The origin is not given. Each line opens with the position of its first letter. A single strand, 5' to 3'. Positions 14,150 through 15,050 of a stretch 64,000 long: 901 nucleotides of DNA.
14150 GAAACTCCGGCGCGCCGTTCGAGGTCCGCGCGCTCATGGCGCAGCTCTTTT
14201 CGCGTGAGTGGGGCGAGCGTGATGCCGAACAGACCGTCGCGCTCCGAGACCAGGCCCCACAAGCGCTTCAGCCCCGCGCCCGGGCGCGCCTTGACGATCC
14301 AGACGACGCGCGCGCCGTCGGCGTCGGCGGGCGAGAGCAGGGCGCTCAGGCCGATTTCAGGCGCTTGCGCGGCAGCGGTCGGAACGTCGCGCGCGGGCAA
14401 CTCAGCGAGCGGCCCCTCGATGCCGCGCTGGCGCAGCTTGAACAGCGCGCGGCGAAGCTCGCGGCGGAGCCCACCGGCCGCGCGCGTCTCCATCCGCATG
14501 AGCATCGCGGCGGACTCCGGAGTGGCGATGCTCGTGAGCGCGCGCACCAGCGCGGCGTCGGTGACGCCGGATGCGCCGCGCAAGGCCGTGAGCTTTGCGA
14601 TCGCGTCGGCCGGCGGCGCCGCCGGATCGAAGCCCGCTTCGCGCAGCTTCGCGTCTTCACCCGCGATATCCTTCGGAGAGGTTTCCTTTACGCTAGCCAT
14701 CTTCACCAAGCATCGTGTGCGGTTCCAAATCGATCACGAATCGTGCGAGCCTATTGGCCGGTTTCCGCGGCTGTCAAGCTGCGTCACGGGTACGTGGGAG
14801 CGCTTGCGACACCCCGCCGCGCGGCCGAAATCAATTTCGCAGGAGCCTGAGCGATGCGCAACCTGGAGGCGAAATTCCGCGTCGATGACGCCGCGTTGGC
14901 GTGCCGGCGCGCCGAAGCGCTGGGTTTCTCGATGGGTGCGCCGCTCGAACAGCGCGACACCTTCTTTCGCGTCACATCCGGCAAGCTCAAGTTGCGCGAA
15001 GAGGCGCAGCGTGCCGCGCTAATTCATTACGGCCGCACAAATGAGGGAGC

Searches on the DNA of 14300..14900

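Call 104: search_rna_families(source=window, start=14300, end=14900, threshold=evalue, max_evalue=1)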
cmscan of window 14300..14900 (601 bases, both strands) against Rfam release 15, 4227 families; matches with E-value up to 1: 0.
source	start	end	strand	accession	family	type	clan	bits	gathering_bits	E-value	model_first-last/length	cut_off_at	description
